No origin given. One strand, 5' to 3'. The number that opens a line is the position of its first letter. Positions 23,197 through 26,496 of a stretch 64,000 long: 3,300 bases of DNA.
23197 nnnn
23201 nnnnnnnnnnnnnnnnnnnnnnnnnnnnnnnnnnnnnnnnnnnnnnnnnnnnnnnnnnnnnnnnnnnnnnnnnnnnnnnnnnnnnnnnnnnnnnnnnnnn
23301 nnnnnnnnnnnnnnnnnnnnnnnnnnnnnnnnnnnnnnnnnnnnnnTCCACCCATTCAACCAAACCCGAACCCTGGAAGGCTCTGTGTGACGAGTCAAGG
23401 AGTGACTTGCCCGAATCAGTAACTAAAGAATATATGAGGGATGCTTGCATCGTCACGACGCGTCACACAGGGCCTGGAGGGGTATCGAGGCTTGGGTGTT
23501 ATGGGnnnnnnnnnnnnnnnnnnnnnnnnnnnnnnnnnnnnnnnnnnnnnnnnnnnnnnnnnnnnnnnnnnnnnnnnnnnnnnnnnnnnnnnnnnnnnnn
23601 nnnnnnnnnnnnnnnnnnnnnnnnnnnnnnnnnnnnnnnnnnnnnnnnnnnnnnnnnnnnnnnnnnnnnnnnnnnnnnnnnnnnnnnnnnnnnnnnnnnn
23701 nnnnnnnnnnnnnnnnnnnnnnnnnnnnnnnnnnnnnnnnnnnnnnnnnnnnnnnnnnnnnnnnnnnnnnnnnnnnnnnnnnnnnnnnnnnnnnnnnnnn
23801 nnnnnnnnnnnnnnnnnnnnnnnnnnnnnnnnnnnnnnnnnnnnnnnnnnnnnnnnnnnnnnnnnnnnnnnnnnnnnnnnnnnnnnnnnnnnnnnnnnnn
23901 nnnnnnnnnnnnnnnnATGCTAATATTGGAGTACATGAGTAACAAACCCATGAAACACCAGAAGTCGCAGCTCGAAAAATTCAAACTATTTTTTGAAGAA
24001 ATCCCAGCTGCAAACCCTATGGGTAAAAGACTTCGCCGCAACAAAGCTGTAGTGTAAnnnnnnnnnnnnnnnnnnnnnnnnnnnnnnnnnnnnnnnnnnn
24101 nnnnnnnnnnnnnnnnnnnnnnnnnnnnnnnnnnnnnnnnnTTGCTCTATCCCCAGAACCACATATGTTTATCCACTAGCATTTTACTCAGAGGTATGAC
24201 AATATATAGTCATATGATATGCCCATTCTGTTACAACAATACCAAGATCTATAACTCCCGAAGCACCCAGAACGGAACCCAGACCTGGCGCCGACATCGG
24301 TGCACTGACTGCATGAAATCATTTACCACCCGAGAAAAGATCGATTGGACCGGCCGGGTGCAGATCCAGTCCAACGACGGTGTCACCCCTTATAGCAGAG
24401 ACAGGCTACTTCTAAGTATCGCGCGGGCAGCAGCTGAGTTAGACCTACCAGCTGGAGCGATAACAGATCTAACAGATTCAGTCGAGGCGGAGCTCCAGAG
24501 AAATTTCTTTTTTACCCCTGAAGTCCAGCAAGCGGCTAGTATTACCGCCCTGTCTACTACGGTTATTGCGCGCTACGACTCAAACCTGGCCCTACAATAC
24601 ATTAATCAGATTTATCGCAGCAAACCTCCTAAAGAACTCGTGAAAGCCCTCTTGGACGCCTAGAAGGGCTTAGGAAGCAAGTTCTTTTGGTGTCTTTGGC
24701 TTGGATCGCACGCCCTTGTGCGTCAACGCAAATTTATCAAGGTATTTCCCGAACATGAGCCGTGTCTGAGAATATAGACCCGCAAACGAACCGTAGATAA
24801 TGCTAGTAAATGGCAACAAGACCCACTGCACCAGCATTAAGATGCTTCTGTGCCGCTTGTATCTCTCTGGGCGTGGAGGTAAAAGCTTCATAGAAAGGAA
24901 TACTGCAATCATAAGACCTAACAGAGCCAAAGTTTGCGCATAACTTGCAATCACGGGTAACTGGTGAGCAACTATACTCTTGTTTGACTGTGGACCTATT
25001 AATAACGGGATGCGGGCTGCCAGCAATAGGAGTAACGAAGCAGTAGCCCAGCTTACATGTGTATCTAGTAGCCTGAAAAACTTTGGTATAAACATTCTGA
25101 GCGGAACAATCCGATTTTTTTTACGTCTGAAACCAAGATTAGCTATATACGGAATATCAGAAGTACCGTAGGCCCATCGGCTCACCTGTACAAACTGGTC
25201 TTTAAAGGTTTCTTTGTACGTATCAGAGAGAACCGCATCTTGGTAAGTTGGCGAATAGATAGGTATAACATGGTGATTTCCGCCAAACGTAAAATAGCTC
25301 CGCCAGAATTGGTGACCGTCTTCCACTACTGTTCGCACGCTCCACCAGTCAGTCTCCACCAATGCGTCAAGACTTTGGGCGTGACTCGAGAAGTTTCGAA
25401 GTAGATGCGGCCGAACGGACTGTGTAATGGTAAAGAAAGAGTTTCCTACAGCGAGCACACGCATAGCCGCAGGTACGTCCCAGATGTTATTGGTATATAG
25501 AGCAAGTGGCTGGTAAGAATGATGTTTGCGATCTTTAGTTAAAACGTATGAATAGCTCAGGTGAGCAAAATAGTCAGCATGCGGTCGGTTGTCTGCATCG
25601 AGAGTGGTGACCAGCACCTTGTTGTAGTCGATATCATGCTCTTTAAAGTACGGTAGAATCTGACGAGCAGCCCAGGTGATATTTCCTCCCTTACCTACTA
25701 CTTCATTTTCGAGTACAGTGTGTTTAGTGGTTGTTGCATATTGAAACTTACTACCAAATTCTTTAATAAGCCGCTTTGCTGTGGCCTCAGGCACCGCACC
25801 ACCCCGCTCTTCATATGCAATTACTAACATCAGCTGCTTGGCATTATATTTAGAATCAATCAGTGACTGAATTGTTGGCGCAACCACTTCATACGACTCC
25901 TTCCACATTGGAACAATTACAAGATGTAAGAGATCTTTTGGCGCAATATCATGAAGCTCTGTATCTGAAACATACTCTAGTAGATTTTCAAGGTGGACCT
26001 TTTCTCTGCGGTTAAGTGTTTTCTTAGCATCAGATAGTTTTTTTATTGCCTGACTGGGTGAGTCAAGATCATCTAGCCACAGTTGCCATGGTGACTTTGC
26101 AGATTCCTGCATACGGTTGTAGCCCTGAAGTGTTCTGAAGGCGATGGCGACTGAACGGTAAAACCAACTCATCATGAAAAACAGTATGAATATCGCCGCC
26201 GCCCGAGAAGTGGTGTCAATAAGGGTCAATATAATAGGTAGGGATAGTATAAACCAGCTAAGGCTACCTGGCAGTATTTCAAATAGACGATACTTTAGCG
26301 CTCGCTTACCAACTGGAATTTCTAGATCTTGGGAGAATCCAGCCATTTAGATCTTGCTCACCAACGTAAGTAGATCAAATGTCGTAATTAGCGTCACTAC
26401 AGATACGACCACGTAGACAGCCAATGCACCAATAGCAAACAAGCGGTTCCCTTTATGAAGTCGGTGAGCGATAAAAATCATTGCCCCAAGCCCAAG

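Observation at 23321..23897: About 580 nt of structured-looking non-coding sequence between tgt and a small ORF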

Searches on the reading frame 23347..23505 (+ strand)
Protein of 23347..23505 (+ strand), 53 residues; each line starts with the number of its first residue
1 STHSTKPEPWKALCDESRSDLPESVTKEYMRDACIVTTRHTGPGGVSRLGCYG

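Call 40: search_protein_families(library=pfam, proteins=[window:23347-23505:+], max_evalue=1)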
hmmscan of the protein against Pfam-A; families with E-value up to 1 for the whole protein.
seq(53 aa): 0 families

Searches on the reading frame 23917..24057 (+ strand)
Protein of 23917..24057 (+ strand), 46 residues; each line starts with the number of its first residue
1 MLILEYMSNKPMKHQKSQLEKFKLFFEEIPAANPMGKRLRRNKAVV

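Call 7: search_protein_families(library=pfam, proteins=[window:23917-24057:+], max_evalue=0.01)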
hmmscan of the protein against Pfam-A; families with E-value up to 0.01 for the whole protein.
window:23917-24057:+ (46 aa): 0 families

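Call 12: find_encoding_contigs(protein=window:23917-24057:+, flank=3000, max_places=10)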
Protein window:23917-24057:+ (46 aa): no gene with exactly this product is on record in the collection.

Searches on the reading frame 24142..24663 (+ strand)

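Call 7: search_protein_families(library=pfam, proteins=[window:24142-24663:+], max_evalue=0.01)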
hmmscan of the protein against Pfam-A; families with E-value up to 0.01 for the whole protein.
window:24142-24663:+ (173 aa): 1 family
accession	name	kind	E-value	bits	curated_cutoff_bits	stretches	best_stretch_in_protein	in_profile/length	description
PF22811.2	Zn_ribbon_NrdR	-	2.3e-10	40.7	27.2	1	25-65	1-42/42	Transcriptional repressor NrdR-like, N-terminal domain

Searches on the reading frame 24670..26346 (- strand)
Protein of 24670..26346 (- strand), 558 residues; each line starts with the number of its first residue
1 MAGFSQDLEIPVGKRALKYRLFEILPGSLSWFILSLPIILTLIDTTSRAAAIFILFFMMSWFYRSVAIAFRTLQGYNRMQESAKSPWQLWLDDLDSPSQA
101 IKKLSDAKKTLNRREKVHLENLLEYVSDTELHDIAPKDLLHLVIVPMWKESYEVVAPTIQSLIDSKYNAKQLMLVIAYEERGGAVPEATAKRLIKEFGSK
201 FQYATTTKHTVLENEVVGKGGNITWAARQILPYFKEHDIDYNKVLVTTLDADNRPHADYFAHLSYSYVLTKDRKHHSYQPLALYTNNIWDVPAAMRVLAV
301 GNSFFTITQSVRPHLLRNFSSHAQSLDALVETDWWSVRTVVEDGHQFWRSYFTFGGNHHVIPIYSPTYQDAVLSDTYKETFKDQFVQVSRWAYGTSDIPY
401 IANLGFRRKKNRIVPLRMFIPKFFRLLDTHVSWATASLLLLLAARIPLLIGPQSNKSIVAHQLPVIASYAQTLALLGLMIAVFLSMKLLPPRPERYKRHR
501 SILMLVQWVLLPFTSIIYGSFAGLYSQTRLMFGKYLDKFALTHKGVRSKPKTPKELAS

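Call 7: search_protein_families(library=pfam, proteins=[window:24670-26346:-], max_evalue=0.01)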
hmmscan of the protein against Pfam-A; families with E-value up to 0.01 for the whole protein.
window:24670-26346:- (558 aa): 1 family
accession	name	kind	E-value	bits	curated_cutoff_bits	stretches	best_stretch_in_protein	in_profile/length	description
PF13632.12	Glyco_trans_2_3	-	0.00026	21.3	27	1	246-469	2-183/198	Glycosyl transferase family group 2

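Call 47: find_encoding_contigs(protein=window:24670-26346:-, flank=4000, max_places=6)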
Protein window:24670-26346:- (558 aa): 1 contig read that carries it; 1 place shown.
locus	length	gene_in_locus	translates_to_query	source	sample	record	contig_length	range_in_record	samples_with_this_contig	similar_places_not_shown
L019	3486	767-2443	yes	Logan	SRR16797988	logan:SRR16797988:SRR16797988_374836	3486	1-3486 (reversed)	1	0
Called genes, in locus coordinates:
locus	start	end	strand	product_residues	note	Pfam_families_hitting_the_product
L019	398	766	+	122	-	-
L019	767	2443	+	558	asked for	-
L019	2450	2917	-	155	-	PF22811:Zn_ribbon_NrdR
